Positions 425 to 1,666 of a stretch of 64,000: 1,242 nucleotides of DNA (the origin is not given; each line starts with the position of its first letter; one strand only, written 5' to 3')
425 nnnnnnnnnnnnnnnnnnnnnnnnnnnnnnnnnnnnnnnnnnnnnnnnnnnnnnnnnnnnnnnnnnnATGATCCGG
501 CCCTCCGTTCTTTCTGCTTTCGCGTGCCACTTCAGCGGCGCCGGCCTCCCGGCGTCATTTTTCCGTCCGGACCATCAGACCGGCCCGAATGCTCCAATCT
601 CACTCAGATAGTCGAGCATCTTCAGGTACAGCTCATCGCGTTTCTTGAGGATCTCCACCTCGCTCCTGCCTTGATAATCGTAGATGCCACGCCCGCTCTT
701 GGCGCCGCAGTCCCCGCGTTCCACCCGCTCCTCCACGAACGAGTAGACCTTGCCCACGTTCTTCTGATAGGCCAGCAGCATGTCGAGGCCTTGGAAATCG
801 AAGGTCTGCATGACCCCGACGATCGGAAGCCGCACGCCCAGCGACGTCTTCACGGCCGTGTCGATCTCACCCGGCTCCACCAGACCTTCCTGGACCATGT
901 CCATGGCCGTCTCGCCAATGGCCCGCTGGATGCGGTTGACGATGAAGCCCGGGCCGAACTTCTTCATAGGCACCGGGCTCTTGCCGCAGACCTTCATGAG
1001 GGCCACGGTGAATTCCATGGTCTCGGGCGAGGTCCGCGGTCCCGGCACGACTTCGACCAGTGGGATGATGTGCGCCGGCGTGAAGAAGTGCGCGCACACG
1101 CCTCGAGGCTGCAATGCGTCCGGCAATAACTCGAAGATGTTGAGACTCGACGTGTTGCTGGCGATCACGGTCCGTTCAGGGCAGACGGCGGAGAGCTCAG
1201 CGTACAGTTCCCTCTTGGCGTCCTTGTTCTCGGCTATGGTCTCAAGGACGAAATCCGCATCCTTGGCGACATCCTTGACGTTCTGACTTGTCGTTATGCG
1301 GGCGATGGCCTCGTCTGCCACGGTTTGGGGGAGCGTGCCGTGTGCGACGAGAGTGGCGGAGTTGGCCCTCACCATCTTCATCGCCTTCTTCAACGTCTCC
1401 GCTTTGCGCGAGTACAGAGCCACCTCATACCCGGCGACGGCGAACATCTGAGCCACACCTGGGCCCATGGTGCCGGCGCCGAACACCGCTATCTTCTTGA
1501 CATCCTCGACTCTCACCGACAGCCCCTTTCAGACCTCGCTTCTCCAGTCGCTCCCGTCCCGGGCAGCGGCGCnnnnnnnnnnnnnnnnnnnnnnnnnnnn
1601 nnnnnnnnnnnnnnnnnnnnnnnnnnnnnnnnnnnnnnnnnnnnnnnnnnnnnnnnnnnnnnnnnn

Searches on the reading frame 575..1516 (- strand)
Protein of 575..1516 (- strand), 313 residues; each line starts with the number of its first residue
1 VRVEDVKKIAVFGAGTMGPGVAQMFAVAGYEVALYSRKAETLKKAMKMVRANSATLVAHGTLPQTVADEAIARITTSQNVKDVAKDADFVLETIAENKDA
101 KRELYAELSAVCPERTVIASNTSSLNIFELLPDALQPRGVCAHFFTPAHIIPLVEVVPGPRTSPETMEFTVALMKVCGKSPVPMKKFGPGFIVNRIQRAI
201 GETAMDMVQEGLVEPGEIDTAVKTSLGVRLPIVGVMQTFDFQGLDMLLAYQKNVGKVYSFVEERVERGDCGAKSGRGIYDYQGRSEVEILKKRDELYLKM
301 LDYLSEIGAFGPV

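Call 9: search_protein_families(library=pfam, proteins=[window:575-1516:-])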
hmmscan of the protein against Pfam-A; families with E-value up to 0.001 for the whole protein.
window:575-1516:- (313 aa): 5 families
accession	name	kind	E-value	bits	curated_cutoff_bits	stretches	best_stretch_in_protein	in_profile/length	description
PF02737.24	3HCDH_N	-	3.8e-53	180.5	22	1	8-185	1-178/180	3-hydroxyacyl-CoA dehydrogenase, NAD binding domain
PF00725.27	3HCDH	-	8e-17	62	22.1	1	190-281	1-97/97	3-hydroxyacyl-CoA dehydrogenase, C-terminal domain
PF03446.21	NAD_binding_2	-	6.2e-08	33.3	21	1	8-137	1-109/161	NAD binding domain of 6-phosphogluconate dehydrogenase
PF01210.29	NAD_Gly3P_dh_N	-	8.4e-07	29.5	23.1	1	8-120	1-101/158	NAD-dependent glycerol-3-phosphate dehydrogenase N-terminus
PF03807.23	F420_oxidored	-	0.00015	22.7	21.6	1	8-91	1-64/94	NADP oxidoreductase coenzyme F420-dependent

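Call 23: search_protein_families(library=ncbifam, proteins=[window:575-1516:-], max_evalue=0.00001)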
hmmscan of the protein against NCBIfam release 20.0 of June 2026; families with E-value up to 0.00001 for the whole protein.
window:575-1516:- (313 aa): 21 families
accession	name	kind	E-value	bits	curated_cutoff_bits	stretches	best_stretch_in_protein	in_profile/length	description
NF006124.0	PRK08268.1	subfamily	1e-61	209.5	508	1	4-287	5-293/507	3-hydroxyacyl-CoA dehydrogenase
NF042925.1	FHMPC_DH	equivalog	1.2e-56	192.3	500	1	7-292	1-291/304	5-formyl-3-hydroxy-2-methylpyridine 4-carboxylate 5-dehydrogenase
NF004474.0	PRK05808.1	subfamily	2.7e-54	184.4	408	1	5-282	2-283/283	3-hydroxybutyryl-CoA dehydrogenase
NF006125.0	PRK08269.1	equivalog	7.5e-54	183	427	1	5-305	4-320/334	3-hydroxybutyryl-CoA dehydrogenase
TIGR02279.1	PaaC-3OHAcCoADH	equivalog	8.4e-54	183.2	669.4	1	5-286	4-290/503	3-hydroxyacyl-CoA dehydrogenase PaaH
NF004783.0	PRK06129.1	equivalog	1.7e-53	182.1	347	1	7-263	3-260/315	3-hydroxyacyl-CoA dehydrogenase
NF006722.0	PRK09260.1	equivalog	5.5e-53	180.1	429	1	6-285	2-285/289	3-hydroxyacyl-CoA dehydrogenase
NF005715.0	PRK07530.1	equivalog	2.8e-46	158.2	420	1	5-286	3-288/292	3-hydroxybutyryl-CoA dehydrogenase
NF006143.0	PRK08293.1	equivalog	1.6e-45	155.6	312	1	4-282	2-288/291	3-hydroxyacyl-CoA dehydrogenase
NF004699.0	PRK06035.1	equivalog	6.2e-43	147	500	1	4-247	1-243/294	3-hydroxyacyl-CoA dehydrogenase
NF005875.0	PRK07819.1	subfamily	2.4e-39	135.5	319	1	4-281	3-286/287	3-hydroxybutyryl-CoA dehydrogenase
NF008727.0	PRK11730.1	equivalog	6e-39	134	870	1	3-302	310-613/717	fatty acid oxidation complex subunit alpha FadB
NF008363.0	PRK11154.1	equivalog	4.2e-38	130.9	869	1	4-301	307-605/708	fatty acid oxidation complex subunit alpha FadJ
NF005716.0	PRK07531.1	equivalog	9.7e-35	120.2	592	1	6-243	4-238/495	carnitine 3-dehydrogenase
NF005471.0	PRK07066.1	equivalog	2.3e-34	118.9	414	1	4-245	5-243/321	L-carnitine dehydrogenase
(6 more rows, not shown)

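Call 30: find_encoding_contigs(protein=window:575-1516:-, flank=10000, max_places=3)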
Protein window:575-1516:- (313 aa): 9 contigs read that carry it; 3 places shown.
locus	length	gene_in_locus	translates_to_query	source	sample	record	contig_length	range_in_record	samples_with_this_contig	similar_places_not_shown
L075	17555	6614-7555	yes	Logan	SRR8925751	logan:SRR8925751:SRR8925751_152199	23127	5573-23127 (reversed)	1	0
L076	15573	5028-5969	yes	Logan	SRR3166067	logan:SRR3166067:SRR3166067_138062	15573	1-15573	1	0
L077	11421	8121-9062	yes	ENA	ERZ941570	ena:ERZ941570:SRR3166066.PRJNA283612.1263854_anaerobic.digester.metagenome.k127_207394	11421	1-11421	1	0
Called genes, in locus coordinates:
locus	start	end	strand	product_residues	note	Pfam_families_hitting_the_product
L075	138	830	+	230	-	PF00440:TetR_N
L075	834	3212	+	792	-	PF02737:3HCDH_N, PF00725:3HCDH (weak), PF00378:ECH_1, PF16113:ECH_2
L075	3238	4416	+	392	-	PF00108:Thiolase_N, PF02803:Thiolase_C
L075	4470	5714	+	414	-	PF01321:Creatinase_N, PF00557:Peptidase_M24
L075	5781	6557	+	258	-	PF00106:adh_short, PF08659:KR, PF13561:adh_short_C2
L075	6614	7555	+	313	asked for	PF01210:NAD_Gly3P_dh_N (weak), PF02737:3HCDH_N, PF03446:NAD_binding_2, PF00725:3HCDH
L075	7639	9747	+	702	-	PF00724:Oxidored_FMN, PF07992:Pyr_redox_2 (weak), PF03486:HI0933_like (weak), PF07992:Pyr_redox_2, PF12831:FAD_oxidored, PF13450:NAD_binding_8 (weak), PF00070:Pyr_redox, PF01266:DAO (weak), +7 more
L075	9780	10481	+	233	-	PF13577:SnoaL_4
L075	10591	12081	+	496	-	PF11794:HpaB_N, PF03241:HpaB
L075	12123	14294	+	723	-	PF13549:ATP-grasp_5, PF02629:CoA_binding (weak), PF13380:CoA_binding_2, PF13607:Succ_CoA_lig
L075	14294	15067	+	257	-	PF13476:AAA_23 (weak), PF00005:ABC_tran, PF13304:AAA_21 (faint), PF12399:BCA_ABC_TP_C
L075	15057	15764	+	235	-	PF00005:ABC_tran, PF13304:AAA_21 (weak)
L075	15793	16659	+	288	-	PF02653:BPD_transp_2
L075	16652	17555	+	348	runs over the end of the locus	PF02653:BPD_transp_2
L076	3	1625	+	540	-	?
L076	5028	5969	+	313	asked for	PF01210:NAD_Gly3P_dh_N (weak), PF02737:3HCDH_N, PF03446:NAD_binding_2, PF00725:3HCDH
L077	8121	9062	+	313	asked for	PF01210:NAD_Gly3P_dh_N (weak), PF02737:3HCDH_N, PF03446:NAD_binding_2, PF00725:3HCDH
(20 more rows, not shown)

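Call 42: search_protein_families(library=pfam, proteins=[L075:10591-12081:+])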
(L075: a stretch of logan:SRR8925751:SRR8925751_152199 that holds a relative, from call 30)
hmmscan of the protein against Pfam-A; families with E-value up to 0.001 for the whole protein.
L075:10591-12081:+ (496 aa): 2 families
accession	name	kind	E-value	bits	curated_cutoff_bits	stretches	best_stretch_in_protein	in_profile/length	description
PF11794.13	HpaB_N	-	3.7e-78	263.3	35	1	5-273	1-270/270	4-hydroxyphenylacetate 3-hydroxylase N terminal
PF03241.18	HpaB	-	8.6e-49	165.9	25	1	280-475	1-201/202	4-hydroxyphenylacetate 3-hydroxylase C terminal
